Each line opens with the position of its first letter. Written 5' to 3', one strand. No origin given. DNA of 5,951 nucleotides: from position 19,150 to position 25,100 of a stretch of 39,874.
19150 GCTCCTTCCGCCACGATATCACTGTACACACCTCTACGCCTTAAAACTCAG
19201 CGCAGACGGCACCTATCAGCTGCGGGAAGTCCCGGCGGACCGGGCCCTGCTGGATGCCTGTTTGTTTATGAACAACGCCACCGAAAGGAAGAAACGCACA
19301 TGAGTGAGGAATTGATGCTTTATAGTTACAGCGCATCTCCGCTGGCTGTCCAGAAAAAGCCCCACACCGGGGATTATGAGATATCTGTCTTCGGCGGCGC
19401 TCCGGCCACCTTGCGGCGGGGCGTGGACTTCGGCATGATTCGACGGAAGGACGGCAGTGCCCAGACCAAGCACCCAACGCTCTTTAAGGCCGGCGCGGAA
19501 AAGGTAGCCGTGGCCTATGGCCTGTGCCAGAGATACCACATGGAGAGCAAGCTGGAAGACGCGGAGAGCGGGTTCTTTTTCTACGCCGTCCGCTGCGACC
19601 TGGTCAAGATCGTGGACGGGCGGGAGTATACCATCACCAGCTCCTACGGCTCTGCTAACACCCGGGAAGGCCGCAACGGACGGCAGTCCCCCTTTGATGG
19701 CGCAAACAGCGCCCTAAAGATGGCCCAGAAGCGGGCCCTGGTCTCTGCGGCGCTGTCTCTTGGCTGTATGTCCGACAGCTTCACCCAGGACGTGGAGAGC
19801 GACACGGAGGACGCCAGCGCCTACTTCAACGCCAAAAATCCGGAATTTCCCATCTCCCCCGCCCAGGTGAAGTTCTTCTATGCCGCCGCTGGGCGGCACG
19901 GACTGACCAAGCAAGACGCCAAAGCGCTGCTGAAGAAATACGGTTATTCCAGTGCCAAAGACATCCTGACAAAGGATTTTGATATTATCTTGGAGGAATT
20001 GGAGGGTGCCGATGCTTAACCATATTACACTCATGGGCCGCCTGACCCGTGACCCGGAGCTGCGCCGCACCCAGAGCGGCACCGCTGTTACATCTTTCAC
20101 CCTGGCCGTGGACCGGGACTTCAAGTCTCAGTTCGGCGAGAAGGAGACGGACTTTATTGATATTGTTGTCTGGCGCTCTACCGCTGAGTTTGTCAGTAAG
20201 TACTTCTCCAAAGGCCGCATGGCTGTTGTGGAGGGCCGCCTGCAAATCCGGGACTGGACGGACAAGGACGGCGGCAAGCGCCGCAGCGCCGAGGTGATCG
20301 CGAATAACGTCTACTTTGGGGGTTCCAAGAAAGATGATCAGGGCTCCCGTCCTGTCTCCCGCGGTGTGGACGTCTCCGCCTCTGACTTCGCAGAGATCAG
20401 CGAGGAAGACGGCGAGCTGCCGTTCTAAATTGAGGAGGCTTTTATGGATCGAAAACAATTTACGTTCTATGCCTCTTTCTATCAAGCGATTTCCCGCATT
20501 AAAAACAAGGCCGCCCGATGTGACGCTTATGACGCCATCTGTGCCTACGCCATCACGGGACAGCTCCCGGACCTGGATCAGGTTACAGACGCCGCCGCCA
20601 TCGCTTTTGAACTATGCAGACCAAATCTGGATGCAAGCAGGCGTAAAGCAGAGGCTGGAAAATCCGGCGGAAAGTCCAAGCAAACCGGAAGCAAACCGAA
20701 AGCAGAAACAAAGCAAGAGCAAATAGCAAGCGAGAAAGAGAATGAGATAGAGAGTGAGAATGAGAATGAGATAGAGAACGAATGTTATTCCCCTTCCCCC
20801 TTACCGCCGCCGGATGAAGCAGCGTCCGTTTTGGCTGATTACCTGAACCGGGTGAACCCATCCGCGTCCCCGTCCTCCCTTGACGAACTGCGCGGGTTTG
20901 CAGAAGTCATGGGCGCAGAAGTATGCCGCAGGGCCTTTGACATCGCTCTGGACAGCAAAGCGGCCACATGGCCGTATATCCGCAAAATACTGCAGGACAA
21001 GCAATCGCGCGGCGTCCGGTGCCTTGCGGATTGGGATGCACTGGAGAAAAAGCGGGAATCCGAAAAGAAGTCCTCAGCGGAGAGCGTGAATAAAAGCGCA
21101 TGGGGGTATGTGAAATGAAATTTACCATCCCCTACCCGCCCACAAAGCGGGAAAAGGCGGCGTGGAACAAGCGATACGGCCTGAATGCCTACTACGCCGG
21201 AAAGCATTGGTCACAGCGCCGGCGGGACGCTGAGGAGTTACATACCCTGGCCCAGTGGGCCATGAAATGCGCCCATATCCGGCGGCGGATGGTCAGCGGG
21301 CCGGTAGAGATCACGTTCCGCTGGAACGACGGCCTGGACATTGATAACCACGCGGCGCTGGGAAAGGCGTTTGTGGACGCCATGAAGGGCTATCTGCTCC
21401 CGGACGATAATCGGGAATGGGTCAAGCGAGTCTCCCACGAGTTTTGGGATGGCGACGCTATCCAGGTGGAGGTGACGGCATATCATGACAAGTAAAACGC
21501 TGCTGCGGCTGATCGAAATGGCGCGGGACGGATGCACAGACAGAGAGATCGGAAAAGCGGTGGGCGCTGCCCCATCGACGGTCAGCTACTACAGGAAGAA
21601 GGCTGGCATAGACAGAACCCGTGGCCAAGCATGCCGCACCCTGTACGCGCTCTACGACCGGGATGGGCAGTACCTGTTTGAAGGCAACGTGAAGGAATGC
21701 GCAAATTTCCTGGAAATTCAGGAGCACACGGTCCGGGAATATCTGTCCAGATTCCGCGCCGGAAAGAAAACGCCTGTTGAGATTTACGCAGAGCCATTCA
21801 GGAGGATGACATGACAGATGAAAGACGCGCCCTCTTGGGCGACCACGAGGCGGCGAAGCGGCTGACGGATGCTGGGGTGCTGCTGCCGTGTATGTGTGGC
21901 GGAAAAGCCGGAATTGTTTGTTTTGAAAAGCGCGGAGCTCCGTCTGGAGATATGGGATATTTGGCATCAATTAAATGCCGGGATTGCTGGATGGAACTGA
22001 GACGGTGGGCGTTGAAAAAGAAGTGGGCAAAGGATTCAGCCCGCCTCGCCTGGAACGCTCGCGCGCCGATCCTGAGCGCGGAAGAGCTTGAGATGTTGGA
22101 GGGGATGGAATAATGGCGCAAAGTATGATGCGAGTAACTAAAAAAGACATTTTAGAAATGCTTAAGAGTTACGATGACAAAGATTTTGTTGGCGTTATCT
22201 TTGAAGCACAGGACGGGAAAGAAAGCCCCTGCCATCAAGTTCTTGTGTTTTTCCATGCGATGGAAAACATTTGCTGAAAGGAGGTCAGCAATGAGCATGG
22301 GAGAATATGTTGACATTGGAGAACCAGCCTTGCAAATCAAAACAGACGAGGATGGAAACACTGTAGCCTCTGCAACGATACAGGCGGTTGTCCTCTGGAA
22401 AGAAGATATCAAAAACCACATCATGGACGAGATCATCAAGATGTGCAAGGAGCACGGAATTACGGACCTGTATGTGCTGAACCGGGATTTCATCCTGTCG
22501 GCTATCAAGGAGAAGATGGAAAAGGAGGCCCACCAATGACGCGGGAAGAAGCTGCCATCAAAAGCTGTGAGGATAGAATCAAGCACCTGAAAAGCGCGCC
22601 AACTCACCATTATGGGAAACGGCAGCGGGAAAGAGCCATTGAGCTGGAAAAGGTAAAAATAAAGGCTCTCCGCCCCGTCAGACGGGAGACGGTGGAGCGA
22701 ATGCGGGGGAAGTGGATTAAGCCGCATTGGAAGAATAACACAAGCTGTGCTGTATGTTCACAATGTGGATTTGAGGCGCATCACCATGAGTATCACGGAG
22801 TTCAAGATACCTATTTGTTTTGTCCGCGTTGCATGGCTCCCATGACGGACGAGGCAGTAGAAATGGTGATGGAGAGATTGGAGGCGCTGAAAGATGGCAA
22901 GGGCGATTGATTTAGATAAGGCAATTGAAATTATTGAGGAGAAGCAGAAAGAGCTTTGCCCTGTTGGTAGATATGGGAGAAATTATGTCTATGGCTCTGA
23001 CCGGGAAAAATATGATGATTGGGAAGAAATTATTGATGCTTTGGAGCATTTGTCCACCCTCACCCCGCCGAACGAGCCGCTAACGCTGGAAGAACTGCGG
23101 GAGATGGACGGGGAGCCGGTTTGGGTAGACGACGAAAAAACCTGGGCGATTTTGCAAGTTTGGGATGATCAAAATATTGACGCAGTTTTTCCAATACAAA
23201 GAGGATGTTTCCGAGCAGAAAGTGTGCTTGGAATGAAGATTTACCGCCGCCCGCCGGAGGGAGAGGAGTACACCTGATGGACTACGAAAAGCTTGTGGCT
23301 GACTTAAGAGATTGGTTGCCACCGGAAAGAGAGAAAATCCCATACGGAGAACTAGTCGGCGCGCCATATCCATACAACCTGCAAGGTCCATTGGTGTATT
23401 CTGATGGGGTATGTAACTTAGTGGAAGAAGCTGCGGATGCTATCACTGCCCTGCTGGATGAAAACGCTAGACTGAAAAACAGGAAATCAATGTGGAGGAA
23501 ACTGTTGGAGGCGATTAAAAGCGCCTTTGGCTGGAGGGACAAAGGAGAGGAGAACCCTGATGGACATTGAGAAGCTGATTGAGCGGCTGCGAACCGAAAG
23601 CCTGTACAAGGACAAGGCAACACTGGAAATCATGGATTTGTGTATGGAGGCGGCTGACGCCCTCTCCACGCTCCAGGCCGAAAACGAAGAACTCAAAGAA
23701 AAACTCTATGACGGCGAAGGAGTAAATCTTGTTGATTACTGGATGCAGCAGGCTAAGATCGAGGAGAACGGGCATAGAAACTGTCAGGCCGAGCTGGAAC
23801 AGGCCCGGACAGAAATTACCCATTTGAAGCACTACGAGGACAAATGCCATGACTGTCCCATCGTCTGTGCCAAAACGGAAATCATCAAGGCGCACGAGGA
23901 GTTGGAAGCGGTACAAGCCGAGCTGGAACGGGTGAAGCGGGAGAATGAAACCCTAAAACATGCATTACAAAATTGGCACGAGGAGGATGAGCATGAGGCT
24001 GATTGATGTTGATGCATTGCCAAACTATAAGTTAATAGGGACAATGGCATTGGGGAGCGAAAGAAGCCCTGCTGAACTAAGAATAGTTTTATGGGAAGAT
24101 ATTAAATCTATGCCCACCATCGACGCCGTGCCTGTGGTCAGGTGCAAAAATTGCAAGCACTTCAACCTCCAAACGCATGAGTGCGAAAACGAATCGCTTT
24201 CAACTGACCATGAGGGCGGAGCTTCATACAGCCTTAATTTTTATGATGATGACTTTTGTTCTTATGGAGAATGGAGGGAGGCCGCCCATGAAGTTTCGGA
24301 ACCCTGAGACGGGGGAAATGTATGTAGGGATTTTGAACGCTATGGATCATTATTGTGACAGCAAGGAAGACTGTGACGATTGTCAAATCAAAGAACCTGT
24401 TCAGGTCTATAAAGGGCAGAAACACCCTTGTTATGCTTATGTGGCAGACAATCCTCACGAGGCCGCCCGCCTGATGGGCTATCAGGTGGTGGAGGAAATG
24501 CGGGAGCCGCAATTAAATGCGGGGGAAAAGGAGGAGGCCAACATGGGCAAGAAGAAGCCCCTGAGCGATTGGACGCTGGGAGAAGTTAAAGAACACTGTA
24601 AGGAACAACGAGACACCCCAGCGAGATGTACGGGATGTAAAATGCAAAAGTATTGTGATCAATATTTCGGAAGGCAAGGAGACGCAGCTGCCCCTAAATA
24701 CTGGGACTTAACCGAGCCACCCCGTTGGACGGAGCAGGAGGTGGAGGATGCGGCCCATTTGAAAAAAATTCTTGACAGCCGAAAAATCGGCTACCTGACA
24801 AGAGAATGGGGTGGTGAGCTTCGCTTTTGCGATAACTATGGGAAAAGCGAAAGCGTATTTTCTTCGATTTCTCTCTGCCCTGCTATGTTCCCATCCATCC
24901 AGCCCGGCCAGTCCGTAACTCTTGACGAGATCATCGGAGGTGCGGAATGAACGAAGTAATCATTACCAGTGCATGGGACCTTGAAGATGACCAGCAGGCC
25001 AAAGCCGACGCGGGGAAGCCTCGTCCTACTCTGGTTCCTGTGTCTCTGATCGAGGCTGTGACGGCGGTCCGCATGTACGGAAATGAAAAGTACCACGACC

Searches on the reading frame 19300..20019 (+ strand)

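Call 24: search_protein_families(library=phrogs, proteins=[window:19300-20019:+], max_evalue=0.001)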
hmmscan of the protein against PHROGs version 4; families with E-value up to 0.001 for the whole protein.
window:19300-20019:+ (239 aa): 1 family
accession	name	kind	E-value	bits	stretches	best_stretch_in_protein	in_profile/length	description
phrog_10048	-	unknown function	1.1e-29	104.5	1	37-213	42-204/273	-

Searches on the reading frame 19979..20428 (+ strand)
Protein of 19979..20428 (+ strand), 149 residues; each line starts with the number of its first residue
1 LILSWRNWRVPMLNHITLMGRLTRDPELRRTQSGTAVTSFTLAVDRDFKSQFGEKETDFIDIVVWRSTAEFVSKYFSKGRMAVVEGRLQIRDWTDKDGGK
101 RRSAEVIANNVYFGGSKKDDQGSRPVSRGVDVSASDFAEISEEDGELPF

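Call 24: search_protein_families(library=phrogs, proteins=[window:19979-20428:+], max_evalue=0.001)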
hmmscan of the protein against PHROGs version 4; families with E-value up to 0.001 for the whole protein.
window:19979-20428:+ (149 aa): 3 families
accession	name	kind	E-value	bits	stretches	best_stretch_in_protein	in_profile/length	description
phrog_44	-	DNA, RNA and nucleotide metabolism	1.5e-50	173.5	1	11-149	85-228/271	single strand DNA binding protein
phrog_25370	-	unknown function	2.4e-17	63.3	1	12-59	1-48/48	-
phrog_12631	-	DNA, RNA and nucleotide metabolism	1.5e-08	35.7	1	12-45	29-62/78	single strand DNA binding protein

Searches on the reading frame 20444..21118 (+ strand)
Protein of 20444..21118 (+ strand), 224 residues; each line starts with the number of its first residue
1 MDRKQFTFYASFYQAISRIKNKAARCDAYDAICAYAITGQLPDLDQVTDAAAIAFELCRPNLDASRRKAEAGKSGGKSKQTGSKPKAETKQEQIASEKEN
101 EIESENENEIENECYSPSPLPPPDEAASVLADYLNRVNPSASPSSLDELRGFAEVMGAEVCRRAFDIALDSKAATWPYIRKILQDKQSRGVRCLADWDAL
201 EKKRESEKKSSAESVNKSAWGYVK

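Call 24: search_protein_families(library=phrogs, proteins=[window:20444-21118:+], max_evalue=0.001)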
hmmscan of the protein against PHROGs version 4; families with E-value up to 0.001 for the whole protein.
window:20444-21118:+ (224 aa): 6 families
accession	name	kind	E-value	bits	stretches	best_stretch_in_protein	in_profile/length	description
phrog_15768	-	unknown function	1.4e-14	55.7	1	3-187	2-99/228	-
phrog_186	-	DNA, RNA and nucleotide metabolism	1.1e-12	49.3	1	79-215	129-259/308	DnaD-like helicase loader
phrog_16304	-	unknown function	1e-08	36.4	1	1-112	2-118/244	-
phrog_19415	-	unknown function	5.9e-06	27.4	1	1-109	3-107/224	-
phrog_4016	-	DNA, RNA and nucleotide metabolism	9.4e-06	26.6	1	139-213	43-119/159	replication initiation protein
phrog_29927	-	DNA, RNA and nucleotide metabolism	0.0003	22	1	93-210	10-128/142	replication initiation protein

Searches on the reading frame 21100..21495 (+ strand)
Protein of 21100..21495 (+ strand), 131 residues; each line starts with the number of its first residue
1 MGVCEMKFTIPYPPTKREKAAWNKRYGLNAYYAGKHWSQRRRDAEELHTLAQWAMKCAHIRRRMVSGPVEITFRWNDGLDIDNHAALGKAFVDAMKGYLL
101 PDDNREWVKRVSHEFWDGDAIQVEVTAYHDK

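Call 24: search_protein_families(library=phrogs, proteins=[window:21100-21495:+], max_evalue=0.001)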
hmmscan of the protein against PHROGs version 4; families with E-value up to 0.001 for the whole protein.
window:21100-21495:+ (131 aa): 3 families
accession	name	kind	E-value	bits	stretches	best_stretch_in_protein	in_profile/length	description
phrog_4632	-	DNA, RNA and nucleotide metabolism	1.9e-20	74.3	1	6-125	3-156/171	RusA-like Holliday junction resolvase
phrog_34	-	DNA, RNA and nucleotide metabolism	2.5e-10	41.5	1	5-128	74-194/259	RusA-like Holliday junction resolvase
phrog_1682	-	DNA, RNA and nucleotide metabolism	2.7e-08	34.5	1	6-126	17-141/387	RusA-like Holliday junction resolvase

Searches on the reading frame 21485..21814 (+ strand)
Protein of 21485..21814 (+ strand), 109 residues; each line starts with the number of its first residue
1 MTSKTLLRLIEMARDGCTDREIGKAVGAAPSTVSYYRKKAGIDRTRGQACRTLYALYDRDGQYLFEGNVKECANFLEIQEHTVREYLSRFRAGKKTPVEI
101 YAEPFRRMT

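Call 24: search_protein_families(library=phrogs, proteins=[window:21485-21814:+], max_evalue=0.001)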
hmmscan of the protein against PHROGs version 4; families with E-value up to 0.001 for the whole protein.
window:21485-21814:+ (109 aa): 5 families
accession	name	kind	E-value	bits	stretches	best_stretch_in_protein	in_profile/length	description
phrog_664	-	DNA, RNA and nucleotide metabolism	2.9e-06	28.3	1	6-84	42-118/210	DNA binding protein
phrog_3855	-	DNA, RNA and nucleotide metabolism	0.0001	23.7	0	3-40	66-103/115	HTH DNA binding protein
phrog_803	-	moron, auxiliary metabolic gene and host takeover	0.00022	22.5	0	48-91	5-47/117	host nuclease inhibitor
phrog_3282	-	transcription regulation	0.00027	21.8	0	14-38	60-84/158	sigma factor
phrog_5301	-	transcription regulation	0.00059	21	0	3-48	7-52/132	transcriptional repressor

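Call 64: search_protein_families(library=pfam, proteins=[window:21485-21814:+], max_evalue=0.05)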
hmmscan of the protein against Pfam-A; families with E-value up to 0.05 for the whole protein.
window:21485-21814:+ (109 aa): 11 families
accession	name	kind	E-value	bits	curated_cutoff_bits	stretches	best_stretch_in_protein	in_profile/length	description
PF23737.1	HTH_71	-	7.3e-05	23.1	27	1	57-91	9-43/50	HTH 3-helical bundle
PF00196.25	GerE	-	0.00047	20.2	23.5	0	10-39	11-40/57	Bacterial regulatory proteins, luxR family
PF13384.12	HTH_23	-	0.00072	19.7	24.6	0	7-39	8-40/50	Homeodomain-like domain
PF13518.12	HTH_28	-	0.0012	19.4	25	0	8-39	4-35/52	Helix-turn-helix domain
PF13551.12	HTH_29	-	0.0047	17.4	28.1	0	67-93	13-39/64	Winged helix-turn helix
PF08281.18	Sigma70_r4_2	-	0.013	15.6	25.7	0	63-90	23-50/54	Sigma-70, region 4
PF13545.12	HTH_Crp_2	-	0.016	15.6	27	0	50-92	4-48/70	Crp-like helix-turn-helix domain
PF13936.12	HTH_38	-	0.025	14.7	27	1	12-35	16-39/44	Helix-turn-helix domain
PF04936.17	DUF658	-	0.033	14.4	24.4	1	51-88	74-110/186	Protein of unknown function (DUF658)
PF06056.18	Terminase_5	-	0.037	14.4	20.3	0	69-99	16-46/58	Putative ATPase subunit of terminase (gpP-like)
PF13411.12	MerR_1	-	0.04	14.5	21.6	0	21-50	5-31/69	MerR HTH family regulatory protein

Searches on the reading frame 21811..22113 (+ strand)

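Call 24: search_protein_families(library=phrogs, proteins=[window:21811-22113:+], max_evalue=0.001)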
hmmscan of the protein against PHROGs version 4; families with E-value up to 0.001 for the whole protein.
window:21811-22113:+ (100 aa): 1 family
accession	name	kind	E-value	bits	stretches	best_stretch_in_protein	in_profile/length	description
phrog_599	-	moron, auxiliary metabolic gene and host takeover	3.4e-05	25.1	1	4-92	54-134/262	Lar-like restriction alleviation protein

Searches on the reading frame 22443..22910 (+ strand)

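Call 24: search_protein_families(library=phrogs, proteins=[window:22443-22910:+], max_evalue=0.001)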
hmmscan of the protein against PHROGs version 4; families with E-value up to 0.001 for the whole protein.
window:22443-22910:+ (155 aa): 2 families
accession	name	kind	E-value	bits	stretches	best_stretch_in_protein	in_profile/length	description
phrog_10714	-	unknown function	3e-06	28.4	1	32-143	4-108/109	-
phrog_22543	-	unknown function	0.00079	20.8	0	84-138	51-101/105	-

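Call 64: search_protein_families(library=pfam, proteins=[window:22443-22910:+], max_evalue=0.05)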
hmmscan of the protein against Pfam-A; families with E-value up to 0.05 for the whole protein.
window:22443-22910:+ (155 aa): 3 families
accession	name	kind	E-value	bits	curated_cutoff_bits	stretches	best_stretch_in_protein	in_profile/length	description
PF20228.3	DUF6587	-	0.017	16.3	27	1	76-109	43-79/82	Family of unknown function (DUF6587)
PF20726.3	Nairovirus_Gn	-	0.02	14.4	26.5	1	98-140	212-254/322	Nairovirus, structural glycoprotein Gn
PF13240.11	Zn_Ribbon_1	-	0.032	14.5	25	0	120-130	9-19/23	zinc-ribbon domain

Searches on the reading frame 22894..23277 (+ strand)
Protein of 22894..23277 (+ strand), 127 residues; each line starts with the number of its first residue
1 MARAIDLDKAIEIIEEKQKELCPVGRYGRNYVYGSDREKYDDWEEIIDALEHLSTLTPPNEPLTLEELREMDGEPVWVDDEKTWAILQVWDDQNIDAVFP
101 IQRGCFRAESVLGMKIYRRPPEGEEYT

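Call 25: search_protein_families(library=phrogs, proteins=[window:22894-23277:+], max_evalue=0.001)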
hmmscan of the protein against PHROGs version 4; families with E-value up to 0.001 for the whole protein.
window:22894-23277:+ (127 aa): 1 family
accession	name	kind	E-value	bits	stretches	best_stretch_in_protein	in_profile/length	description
phrog_25732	-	unknown function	1e-19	71.5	1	43-126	23-112/113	-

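Call 64: search_protein_families(library=pfam, proteins=[window:22894-23277:+], max_evalue=0.05)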
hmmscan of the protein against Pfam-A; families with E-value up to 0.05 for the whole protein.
window:22894-23277:+ (127 aa): 0 families

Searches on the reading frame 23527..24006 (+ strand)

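Call 25: search_protein_families(library=phrogs, proteins=[window:23527-24006:+], max_evalue=0.001)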
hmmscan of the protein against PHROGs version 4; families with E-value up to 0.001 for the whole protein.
window:23527-24006:+ (159 aa): 1 family
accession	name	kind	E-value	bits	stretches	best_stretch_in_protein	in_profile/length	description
phrog_37865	-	unknown function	7.7e-41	141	1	12-148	1-138/177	-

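Call 64: search_protein_families(library=pfam, proteins=[window:23527-24006:+], max_evalue=0.05)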
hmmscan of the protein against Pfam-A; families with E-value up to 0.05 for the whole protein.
window:23527-24006:+ (159 aa): 5 families
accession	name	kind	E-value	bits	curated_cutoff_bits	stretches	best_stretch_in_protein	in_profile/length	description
PF08614.16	ATG16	-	0.009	16.6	33.7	1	21-153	6-145/200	Autophagy protein 16 (ATG16)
PF05377.16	FlaC_arch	-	0.017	15.9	27.8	0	124-149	7-32/55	Flagella accessory protein C (FlaC)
PF13614.12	AAA_31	-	0.019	15.4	27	1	66-151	33-115/177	AAA domain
PF05812.17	Herpes_BLRF2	-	0.032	14.8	25.8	0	126-152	4-30/119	Herpesvirus BLRF2 protein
PF13118.11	DUF3972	-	0.037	14.9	26.2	0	119-153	72-107/125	Protein of unknown function (DUF3972)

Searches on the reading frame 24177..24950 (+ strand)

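Call 25: search_protein_families(library=phrogs, proteins=[window:24177-24950:+], max_evalue=0.001)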
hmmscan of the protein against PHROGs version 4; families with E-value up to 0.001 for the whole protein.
window:24177-24950:+ (257 aa): 0 families

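Call 64: search_protein_families(library=pfam, proteins=[window:24177-24950:+], max_evalue=0.05)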
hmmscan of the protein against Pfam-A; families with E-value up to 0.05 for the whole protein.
window:24177-24950:+ (257 aa): 1 family
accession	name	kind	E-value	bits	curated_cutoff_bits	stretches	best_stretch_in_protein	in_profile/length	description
PF01753.24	zf-MYND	-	0.016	15.7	22.7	1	139-162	2-25/39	MYND finger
